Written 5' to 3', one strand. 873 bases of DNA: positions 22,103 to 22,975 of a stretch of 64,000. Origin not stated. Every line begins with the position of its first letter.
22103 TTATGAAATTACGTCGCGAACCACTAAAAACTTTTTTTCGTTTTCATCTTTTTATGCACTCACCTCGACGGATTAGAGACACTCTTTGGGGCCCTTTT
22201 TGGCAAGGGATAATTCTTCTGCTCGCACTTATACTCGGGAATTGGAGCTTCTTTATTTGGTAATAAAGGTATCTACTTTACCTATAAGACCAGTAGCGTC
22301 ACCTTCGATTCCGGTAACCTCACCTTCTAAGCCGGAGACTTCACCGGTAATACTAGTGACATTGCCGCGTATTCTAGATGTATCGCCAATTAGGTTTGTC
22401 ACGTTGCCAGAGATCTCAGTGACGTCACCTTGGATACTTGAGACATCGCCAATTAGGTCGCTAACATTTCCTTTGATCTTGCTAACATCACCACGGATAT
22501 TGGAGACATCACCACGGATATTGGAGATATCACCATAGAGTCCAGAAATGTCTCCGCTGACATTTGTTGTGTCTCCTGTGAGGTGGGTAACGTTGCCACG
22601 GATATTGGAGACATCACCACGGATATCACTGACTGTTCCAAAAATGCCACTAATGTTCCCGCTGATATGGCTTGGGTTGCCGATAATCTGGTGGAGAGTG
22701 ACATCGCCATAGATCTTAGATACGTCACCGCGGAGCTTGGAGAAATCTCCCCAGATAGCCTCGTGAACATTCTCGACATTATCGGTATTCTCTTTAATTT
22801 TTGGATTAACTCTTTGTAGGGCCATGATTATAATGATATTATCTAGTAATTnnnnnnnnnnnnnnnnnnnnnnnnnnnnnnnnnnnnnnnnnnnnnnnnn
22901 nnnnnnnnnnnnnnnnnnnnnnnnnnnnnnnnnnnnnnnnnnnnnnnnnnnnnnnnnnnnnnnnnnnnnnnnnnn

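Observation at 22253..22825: Protein composed of about 20 tandem heptapeptide repeats (G-D/N-V/I-S/T-x-I/L-x)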

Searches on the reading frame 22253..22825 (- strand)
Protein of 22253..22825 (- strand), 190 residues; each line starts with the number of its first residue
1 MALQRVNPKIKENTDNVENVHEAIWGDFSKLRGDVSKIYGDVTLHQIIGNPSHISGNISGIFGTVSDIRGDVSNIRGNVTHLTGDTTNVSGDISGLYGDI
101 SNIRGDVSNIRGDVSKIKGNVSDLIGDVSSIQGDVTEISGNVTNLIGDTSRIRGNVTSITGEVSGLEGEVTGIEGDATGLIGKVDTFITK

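Call 4: search_protein_families(library=pfam, proteins=[window:22253-22825:-], max_evalue=10)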
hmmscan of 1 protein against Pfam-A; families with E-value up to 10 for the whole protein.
window:22253-22825:- (190 aa): 20 families
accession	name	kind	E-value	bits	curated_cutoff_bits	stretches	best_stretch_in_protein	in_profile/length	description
PF07889.17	DUF1664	-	8.1e-09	36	34.6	2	99-132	88-121/124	Protein of unknown function (DUF1664)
PF04513.17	Baculo_PEP_C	-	1.4e-08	35.3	38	2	102-188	35-119/140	Baculovirus polyhedron envelope protein, PEP, C terminus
PF04728.18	LPP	-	1.9e-05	25.4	29.1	2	108-137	3-32/53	Lipoprotein leucine-zipper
PF05377.16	FlaC_arch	-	5e-05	24.1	27.8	1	91-125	7-41/55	Flagella accessory protein C (FlaC)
PF23284.2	KOW2_Spt5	-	0.00016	21.9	28.9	3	159-176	8-25/50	Transcription elongation factor SPT5, second KOW domain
PF06009.19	Laminin_II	-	0.00042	20.8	33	2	73-124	13-64/138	Laminin Domain II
PF20808.2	MINT_RAM7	-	0.00077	20.2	108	2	61-143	28-110/110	Msx2-interacting protein, RAM7 domain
PF05531.17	NPV_P10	-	0.0042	18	29.8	1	113-138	12-40/75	Nucleopolyhedrovirus P10 protein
PF06103.16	DUF948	-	0.0052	17.4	37.2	2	102-159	30-87/89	Bacterial protein of unknown function (DUF948)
PF00804.31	Syntaxin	-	0.0075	16.5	26.7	1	93-129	4-40/157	Syntaxin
PF23991.1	DUF7310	-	0.025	15.5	40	0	99-138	24-63/83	Coiled-coil region of unknown function (DUF7310)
PF05532.17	CsbD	-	0.028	14.8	40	0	116-136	2-22/53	CsbD-like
PF05046.19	Img2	-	0.048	14.4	34.4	0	109-137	32-60/84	Mitochondrial large subunit ribosomal protein (Img2)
PF10805.13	DUF2730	-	0.11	13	24.9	0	92-120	64-92/102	Protein of unknown function (DUF2730)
PF15237.11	PTRF_SDPR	-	0.18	11.8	30.5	1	66-121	33-88/250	PTRF/SDPR family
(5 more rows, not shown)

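Call 5: search_protein_families(library=ncbifam, proteins=[window:22253-22825:-], max_evalue=10)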
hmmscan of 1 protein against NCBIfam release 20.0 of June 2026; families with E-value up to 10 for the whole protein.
window:22253-22825:- (190 aa): 11 families
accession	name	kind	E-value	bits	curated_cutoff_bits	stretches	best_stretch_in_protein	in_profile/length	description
NF047709.1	RiPP_TigB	exception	3.3e-07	30.2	70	0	93-142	13-61/68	methyl-cyclopropylglycine-containing RiPP peptide TigB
NF040788.1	S-lay_SlaB_Mtsph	equivalog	7.9e-07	28.3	700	2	108-185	311-391/416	S-layer protein SlaB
NF033925.0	pora_1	subfamily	0.0031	17.4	50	1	78-126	3-42/42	PorA family porin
NF011925.1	PRK15396.1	subfamily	0.0087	16.3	108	1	88-118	29-59/78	major outer membrane lipoprotein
NF041655.1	MM0924_fam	subfamily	0.011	15.4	45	1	62-85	17-41/57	MM0924 family protein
NF050175.1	MBP-1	equivalog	0.015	15.6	80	2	53-80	4-31/78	microaggregate-binding protein 1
NF038218.1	IcmG_DotF_IVB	equivalog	0.028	14.1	200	1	85-143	118-176/266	type IVB secretion system protein IcmG/DotF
NF045487.1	ASRP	equivalog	0.029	13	300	1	60-128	201-272/593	archaea-specific SMC-related protein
NF001940.0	PRK00720.1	equivalog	0.21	11.7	83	0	118-129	22-33/78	twin-arginine translocase TatA/TatE family subunit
NF006542.0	PRK09039.1-1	equivalog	0.23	10.4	388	1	94-168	77-151/627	peptidoglycan -binding protein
NF002194.0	PRK01059.1-4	equivalog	1.5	7.9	385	0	103-161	179-236/345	protein arginine kinase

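Call 6: search_solved_structures(query=window:22253-22825:-, max_evalue=10, show_alignments=2)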
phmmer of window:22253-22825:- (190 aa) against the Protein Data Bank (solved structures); distinct sequences matched with E-value up to 10: 20.
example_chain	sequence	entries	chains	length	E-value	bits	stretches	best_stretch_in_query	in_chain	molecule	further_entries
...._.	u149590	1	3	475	2.9e-07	33.9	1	91-186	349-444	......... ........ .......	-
4lin_A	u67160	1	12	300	1.7e-05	28.1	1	68-180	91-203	Tail needle protein gp26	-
1avy_A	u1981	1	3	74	0.0018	21.5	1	94-132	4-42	FIBRITIN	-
2wpr_A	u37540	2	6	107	0.01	19.1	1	93-174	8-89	TRIMERIC AUTOTRANSPORTER ADHESIN FRAGMENT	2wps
9trk_A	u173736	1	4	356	0.021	18.1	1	52-154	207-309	histidine kinase,Gcn4p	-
9eg6_A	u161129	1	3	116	0.046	16.9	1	64-139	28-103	Caveolae-associated protein 1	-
1aa0_A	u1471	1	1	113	0.056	16.7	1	69-132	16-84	FIBRITIN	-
6r1j_J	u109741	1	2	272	0.077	16.2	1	54-166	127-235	Uncharacterized protein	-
2wpq_A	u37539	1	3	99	0.14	15.4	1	101-173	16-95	TRIMERIC AUTOTRANSPORTER ADHESIN FRAGMENT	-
6gaj_A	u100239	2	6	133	0.14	15.4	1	53-171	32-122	Outer capsid protein sigma-1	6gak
7zr2_A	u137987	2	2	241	0.37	14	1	59-176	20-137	Spike protein S2',Chimeric protein mimic of SARS-CoV-2 Spike HR1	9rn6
5xkj_A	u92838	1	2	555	0.44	13.7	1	73-132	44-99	LRR receptor-like serine/threonine-protein kinase ERL1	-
5xjx_K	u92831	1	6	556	0.44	13.7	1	73-132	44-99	LRR receptor-like serine/threonine-protein kinase ERL1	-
5xjo_A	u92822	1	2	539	0.49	13.6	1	73-132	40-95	LRR receptor-like serine/threonine-protein kinase ERL1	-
4qkv_A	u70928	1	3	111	0.58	13.4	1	65-122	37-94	Polymerase I and transcript release factor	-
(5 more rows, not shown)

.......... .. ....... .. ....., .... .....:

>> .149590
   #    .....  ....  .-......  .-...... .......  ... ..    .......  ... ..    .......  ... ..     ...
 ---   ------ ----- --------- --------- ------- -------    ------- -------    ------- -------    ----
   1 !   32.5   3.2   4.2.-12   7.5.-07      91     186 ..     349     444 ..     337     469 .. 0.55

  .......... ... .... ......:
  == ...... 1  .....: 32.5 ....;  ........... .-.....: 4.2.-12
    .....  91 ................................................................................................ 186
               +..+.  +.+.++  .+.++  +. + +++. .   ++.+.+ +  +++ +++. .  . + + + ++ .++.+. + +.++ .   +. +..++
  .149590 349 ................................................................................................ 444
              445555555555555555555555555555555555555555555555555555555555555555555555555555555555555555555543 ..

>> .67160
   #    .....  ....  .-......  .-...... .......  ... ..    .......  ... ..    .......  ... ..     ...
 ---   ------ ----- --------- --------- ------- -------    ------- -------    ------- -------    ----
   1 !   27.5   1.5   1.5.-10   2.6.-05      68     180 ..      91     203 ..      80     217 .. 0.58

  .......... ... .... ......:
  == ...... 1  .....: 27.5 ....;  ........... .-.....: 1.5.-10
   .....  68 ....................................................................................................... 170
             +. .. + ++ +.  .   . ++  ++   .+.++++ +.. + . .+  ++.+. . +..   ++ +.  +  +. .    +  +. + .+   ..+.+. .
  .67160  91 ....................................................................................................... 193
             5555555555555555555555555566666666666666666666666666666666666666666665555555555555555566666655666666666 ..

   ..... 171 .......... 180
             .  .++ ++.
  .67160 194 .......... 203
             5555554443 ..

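Call 8: find_homologous_proteins(query=window:22253-22825:-)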
Query window:22253-22825:- (190 aa): 78 proteins with E <= 0.001 among 4454 candidates.
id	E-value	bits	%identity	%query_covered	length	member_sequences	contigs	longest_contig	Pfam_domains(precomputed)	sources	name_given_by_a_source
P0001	3.8e-27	113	31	95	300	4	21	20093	-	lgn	-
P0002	6.4e-27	113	35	96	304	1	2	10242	-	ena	-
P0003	9.3e-27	112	46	70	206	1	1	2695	PF07889.18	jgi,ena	-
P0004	1.1e-26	112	44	64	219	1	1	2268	-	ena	-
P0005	9.8e-23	99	53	63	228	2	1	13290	PF06009.20,PF07889.18,PF04728.19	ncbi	ncbi:MAG: hypothetical protein QW478_03085 [Candidatus Micrarchaeaceae archaeon]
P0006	1.7e-20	92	36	82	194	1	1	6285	-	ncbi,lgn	-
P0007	5.1e-19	87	44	65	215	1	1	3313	-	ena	-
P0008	1.1e-18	86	52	51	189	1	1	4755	-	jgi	-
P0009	1.3e-18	86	53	49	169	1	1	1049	-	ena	-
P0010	3.8e-18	84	57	43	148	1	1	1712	-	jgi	jgi:hypothetical protein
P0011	5.3e-18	84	40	69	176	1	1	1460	-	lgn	-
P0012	1.3e-17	82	42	63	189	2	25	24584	-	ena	-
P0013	1.8e-17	82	48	54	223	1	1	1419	-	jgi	jgi:hypothetical protein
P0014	5.7e-17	80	32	84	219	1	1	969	-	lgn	-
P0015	1.1e-15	76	40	64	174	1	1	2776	-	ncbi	-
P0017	3.0e-15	75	61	36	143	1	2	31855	-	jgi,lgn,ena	jgi:hypothetical protein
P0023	2.7e-14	72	53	38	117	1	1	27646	-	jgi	jgi:hypothetical protein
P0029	5.8e-13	67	58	33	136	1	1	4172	-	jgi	jgi:prophage DNA circulation protein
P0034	1.3e-11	63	34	65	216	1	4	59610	PF04728.19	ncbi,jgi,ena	jgi:chromosome segregation ATPase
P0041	1.1e-10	60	42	53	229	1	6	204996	-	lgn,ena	-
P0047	1.8e-9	56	42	36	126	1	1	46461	-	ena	-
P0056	1.1e-7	50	40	46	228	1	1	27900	-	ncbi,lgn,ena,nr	ncbi:MAG: hypothetical protein GWP14_06025 [Actinobacteria bacterium]|nr:hypothetical protein [Actin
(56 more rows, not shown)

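Call 13: find_encoding_contigs(protein=window:22253-22825:-, flank=8000, max_places=6)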
Protein window:22253-22825:- (190 aa): no gene with exactly this product is on record in the collection.

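Call 14: find_encoding_contigs(protein=P0006, flank=6000, max_places=4)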
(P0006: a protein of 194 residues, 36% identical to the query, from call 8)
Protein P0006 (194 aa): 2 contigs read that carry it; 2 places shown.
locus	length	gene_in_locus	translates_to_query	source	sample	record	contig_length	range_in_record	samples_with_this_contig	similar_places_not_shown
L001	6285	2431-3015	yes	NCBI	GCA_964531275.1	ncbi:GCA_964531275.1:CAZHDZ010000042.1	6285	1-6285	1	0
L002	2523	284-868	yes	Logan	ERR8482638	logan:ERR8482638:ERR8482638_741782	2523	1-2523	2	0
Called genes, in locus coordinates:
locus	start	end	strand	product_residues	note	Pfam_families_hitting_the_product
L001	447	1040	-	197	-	PF13489:Methyltransf_23, PF07021:MetW, PF13847:Methyltransf_31, PF08241:Methyltransf_11, PF08242:Methyltransf_12, PF13649:Methyltransf_25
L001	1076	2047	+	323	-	PF00768:Peptidase_S11, PF13354:Beta-lactamase2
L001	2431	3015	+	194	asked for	-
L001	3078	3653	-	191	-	PF04307:YdjM, PF00882:Zn_dep_PLPC (weak)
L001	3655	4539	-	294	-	PF00561:Abhydrolase_1 (weak), PF12146:Hydrolase_4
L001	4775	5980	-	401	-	PF05496:RuvB_N, PF00004:AAA, PF07728:AAA_5 (weak), PF13401:AAA_22 (faint), PF16193:AAA_assoc_2, PF12002:MgsA_C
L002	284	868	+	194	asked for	-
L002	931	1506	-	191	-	PF04307:YdjM, PF00882:Zn_dep_PLPC (weak)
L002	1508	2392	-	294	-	PF00561:Abhydrolase_1 (weak), PF12146:Hydrolase_4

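Call 17: predict_structure(protein=window:22253-22825:-)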
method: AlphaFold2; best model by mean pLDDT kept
length: 190 residues; sequences in the alignment: 1
mean_pLDDT: 84.3   pTM: 0.42
mean pLDDT of the five models: 84.3, 83.7, 46.1, 33.4, 32.9
residues with pLDDT >= 90: 105; 70-90: 50; 50-70: 22; < 50: 13
segments of 3 or more residues with pLDDT < 50: 1-6, 44-49
pLDDT, mean of each block of 10 residues (from residue 1): 50 70 76 66 48 69 85 89 88 94 98 98 98 97 98 97 95 94 92
secondary structure, 60 per line:
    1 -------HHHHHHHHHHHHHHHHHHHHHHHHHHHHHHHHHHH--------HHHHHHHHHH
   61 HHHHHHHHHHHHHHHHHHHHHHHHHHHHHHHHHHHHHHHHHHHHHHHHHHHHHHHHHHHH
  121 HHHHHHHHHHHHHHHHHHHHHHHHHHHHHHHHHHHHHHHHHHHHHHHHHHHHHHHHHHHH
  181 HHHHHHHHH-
elements in order: H8-42 H51-189

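Call 20: search_protein_families(library=pfam, proteins=[P0006, P0029, P0010, P0017, P0023, P0047, P0003, P0005, P0012, P0041], max_evalue=0.01)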
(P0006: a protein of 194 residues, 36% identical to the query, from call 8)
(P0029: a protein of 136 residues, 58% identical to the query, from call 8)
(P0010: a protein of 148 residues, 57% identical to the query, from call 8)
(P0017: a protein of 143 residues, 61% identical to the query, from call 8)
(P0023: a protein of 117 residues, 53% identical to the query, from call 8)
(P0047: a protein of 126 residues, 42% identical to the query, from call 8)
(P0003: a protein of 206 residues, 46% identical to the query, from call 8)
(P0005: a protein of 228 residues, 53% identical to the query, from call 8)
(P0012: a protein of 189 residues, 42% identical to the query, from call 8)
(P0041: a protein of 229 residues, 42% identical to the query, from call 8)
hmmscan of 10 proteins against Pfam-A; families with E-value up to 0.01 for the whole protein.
P0006 (194 aa): 0 families

P0029 (136 aa): 0 families

P0010 (148 aa): 1 family
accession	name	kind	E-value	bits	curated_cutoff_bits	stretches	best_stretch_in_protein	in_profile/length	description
PF07889.17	DUF1664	-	0.0057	17.1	34.6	0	33-69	83-119/124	Protein of unknown function (DUF1664)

P0017 (143 aa): 1 family
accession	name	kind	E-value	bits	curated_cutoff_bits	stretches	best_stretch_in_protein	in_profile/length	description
PF25421.1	DUF7891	-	0.00051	20.6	27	0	77-93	9-25/90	Domain of unknown function (DUF7891)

P0023 (117 aa): 1 family
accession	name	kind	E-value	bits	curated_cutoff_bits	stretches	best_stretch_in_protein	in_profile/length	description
PF04728.18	LPP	-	0.0031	18.3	29.1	0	67-92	1-26/53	Lipoprotein leucine-zipper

P0047 (126 aa): 0 families

P0003 (206 aa): 8 families
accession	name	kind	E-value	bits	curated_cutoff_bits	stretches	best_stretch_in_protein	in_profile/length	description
PF04728.18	LPP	-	2.7e-06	28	29.1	0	73-103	3-33/53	Lipoprotein leucine-zipper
PF07889.17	DUF1664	-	1.5e-05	25.5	34.6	0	15-68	67-120/124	Protein of unknown function (DUF1664)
PF06009.19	Laminin_II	-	5.5e-05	23.6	33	1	51-155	5-104/138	Laminin Domain II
PF25421.1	DUF7891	-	0.00013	22.5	27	0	81-101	7-27/90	Domain of unknown function (DUF7891)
PF05377.16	FlaC_arch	-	0.0021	18.9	27.8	0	51-88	2-39/55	Flagella accessory protein C (FlaC)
PF23284.2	KOW2_Spt5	-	0.0022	18.2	28.9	0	48-65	9-26/50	Transcription elongation factor SPT5, second KOW domain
PF05531.17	NPV_P10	-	0.0024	18.8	29.8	0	46-96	8-61/75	Nucleopolyhedrovirus P10 protein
PF25541.1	TBCA_PH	-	0.0029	17.8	27.8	0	31-74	67-110/139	PH domain-containing proteins, TBCA domain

P0005 (228 aa): 8 families
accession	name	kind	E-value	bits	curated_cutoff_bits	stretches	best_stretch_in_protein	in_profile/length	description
PF04728.18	LPP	-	5.3e-06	27.1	29.1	0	69-103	2-36/53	Lipoprotein leucine-zipper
PF07889.17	DUF1664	-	1.4e-05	25.6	34.6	0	56-93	83-120/124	Protein of unknown function (DUF1664)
PF06009.19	Laminin_II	-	2.1e-05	25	33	0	54-114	4-64/138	Laminin Domain II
PF07902.16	Gp58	-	9.7e-05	21.3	34.5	1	47-133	250-339/594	gp58-like protein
PF20808.2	MINT_RAM7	-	0.00018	22.2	108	0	57-111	27-81/110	Msx2-interacting protein, RAM7 domain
PF23284.2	KOW2_Spt5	-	0.00088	19.5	28.9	0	58-76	8-26/50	Transcription elongation factor SPT5, second KOW domain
PF04513.17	Baculo_PEP_C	-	0.0019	18.7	38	0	58-113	83-136/140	Baculovirus polyhedron envelope protein, PEP, C terminus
PF05377.16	FlaC_arch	-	0.0047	17.7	27.8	0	68-93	8-33/55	Flagella accessory protein C (FlaC)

P0012 (189 aa): 0 families

P0041 (229 aa): 0 families

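Call 21: search_protein_families(library=phrogs, proteins=[window:22253-22825:-, P0006, P0029, P0010, P0017, P0023, P0003, P0005, P0012, P0041], max_evalue=0.01)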
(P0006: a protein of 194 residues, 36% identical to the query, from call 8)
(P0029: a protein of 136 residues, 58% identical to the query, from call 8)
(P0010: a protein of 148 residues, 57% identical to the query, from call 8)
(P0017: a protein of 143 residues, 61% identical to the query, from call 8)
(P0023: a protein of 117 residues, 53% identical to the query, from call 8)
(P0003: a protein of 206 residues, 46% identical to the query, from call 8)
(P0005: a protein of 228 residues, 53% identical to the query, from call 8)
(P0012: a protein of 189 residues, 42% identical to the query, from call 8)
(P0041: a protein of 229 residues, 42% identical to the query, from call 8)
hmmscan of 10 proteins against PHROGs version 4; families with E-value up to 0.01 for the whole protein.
window:22253-22825:- (190 aa): 22 families
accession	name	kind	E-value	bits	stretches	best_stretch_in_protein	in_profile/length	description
phrog_19577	-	head and packaging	3.2e-13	50.6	1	15-138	61-182/378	minor head protein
phrog_1219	-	tail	2.8e-07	31.5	1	70-137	75-142/233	tail needle protein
phrog_16040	-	head and packaging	4.9e-06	25.8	1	47-177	206-336/1254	virion structural protein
phrog_5820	-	unknown function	8.5e-06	26.5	0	108-179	87-141/200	-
phrog_30868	-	unknown function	4.9e-05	24.6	0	58-110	34-83/115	-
phrog_5289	-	unknown function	8.7e-05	23.6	0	105-170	6-70/77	-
phrog_5553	-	unknown function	0.00018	22.7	0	88-171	18-101/114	-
phrog_38044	-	unknown function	0.00055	17.9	1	83-160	3142-3219/3576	-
phrog_18412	-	head and packaging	0.0006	20.4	0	96-174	35-110/229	minor head protein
phrog_5345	-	unknown function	0.0011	20.4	0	7-39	63-95/104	-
phrog_6376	-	unknown function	0.0014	19.3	0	41-120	36-117/229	-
phrog_11678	-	unknown function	0.0016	16.7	1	62-184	130-247/2223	-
phrog_1775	-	head and packaging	0.0018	16.8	1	9-160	484-613/1609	minor head protein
phrog_38064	-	tail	0.0019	18.4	1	31-151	109-223/337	tail collar protein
phrog_35017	-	unknown function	0.0025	19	0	76-120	18-62/79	-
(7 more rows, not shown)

P0006 (194 aa): 0 families

P0029 (136 aa): 3 families
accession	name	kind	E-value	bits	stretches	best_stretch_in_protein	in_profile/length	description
phrog_19577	-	head and packaging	7.1e-05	23.1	1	26-80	61-115/378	minor head protein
phrog_5820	-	unknown function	7.9e-05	23.4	1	46-82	111-147/200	-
phrog_38044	-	unknown function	0.00077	17.4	1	25-85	3159-3219/3576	-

P0010 (148 aa): 3 families
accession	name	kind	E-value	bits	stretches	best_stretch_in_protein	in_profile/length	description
phrog_19577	-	head and packaging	9.8e-06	25.9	1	31-102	52-123/378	minor head protein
phrog_5820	-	unknown function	0.00034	21.3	1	33-91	87-142/200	-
phrog_5289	-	unknown function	0.005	17.9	0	57-77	46-66/77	-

P0017 (143 aa): 4 families
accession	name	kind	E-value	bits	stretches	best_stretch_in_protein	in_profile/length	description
phrog_19577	-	head and packaging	1.7e-05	25.1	1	53-122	61-130/378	minor head protein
phrog_5289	-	unknown function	0.0016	19.5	0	71-123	6-57/77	-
phrog_26412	-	unknown function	0.0078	17.7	0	74-94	47-67/77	-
phrog_6117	-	moron, auxiliary metabolic gene and host takeover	0.0079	15.8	1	70-127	468-523/711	colanic acid degradation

P0023 (117 aa): 4 families
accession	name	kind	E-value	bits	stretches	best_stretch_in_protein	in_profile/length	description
phrog_19577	-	head and packaging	2.8e-05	24.4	1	29-89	70-130/378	minor head protein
phrog_13285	-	unknown function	0.00021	22.6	0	56-105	18-69/143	-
phrog_5820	-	unknown function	0.0011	19.7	0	55-85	112-142/200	-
phrog_3961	-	unknown function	0.0051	17.7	0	40-85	57-102/112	-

P0003 (206 aa): 14 families
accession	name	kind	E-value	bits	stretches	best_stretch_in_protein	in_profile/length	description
phrog_19577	-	head and packaging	3.3e-11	43.9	1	12-128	63-179/378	minor head protein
phrog_3556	-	unknown function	1.3e-06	28.7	1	52-95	170-213/276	-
phrog_1219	-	tail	1.5e-06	29.1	1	32-93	79-140/233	tail needle protein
phrog_38044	-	unknown function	1.4e-05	23.2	1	22-107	3141-3234/3576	-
phrog_5553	-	unknown function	3.6e-05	25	1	13-113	13-106/114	-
phrog_3163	-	unknown function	0.00017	22.5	0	26-66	73-118/121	-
phrog_20243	-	head and packaging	0.00046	19.4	1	80-170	62-148/761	virion structural protein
phrog_3961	-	unknown function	0.00073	20.4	0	26-75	53-102/112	-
phrog_15411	-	unknown function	0.00087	19.8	1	68-180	127-242/333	-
phrog_6376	-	unknown function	0.0014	19.4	0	32-101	25-94/229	-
phrog_30868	-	unknown function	0.0022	19.2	0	29-76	40-84/115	-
phrog_35017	-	unknown function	0.0047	18.1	0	68-114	17-63/79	-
phrog_18076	-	other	0.0084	17.5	0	29-68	61-100/106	hol-like chemotaxis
phrog_5820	-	unknown function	0.0088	16.7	0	28-88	77-141/200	-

P0005 (228 aa): 16 families
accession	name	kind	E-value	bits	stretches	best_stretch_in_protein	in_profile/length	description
phrog_19577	-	head and packaging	1.3e-11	45.3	1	48-151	74-177/378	minor head protein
phrog_1219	-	tail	2e-06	28.7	1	57-119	79-142/233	tail needle protein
phrog_5553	-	unknown function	5.9e-06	27.5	0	35-96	9-71/114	-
phrog_3556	-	unknown function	6.1e-06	26.5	1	59-105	166-212/276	-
phrog_16040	-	head and packaging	7e-05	22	0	110-167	133-186/1254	virion structural protein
phrog_38044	-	unknown function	9e-05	20.5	1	46-110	3157-3221/3576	-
phrog_1899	-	unknown function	0.00016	21.1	1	46-125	284-368/933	-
phrog_5820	-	unknown function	0.0002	22.1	0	55-114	79-142/200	-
phrog_6376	-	unknown function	0.00028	21.6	0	47-94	29-76/229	-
phrog_30868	-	unknown function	0.00034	21.9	0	48-99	34-82/115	-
phrog_3961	-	unknown function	0.00074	20.4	0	65-101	67-103/112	-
phrog_305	-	tail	0.0038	16.9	1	62-177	573-684/1001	tail length tape measure protein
phrog_5289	-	unknown function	0.0048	18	0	60-79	47-66/77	-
phrog_18412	-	head and packaging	0.0071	16.9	0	59-101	30-70/229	minor head protein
phrog_1775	-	head and packaging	0.008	14.7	0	50-148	530-614/1609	minor head protein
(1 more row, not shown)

P0012 (189 aa): 4 families
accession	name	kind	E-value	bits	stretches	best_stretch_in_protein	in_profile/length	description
phrog_19577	-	head and packaging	7.8e-09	36.1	1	84-176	75-167/378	minor head protein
phrog_5820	-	unknown function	4.6e-07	30.7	1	105-147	105-147/200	-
phrog_1219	-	tail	0.0067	17.1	0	107-167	80-140/233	tail needle protein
phrog_7599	-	unknown function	0.0083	17.6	0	107-149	47-87/95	-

P0041 (229 aa): 0 families
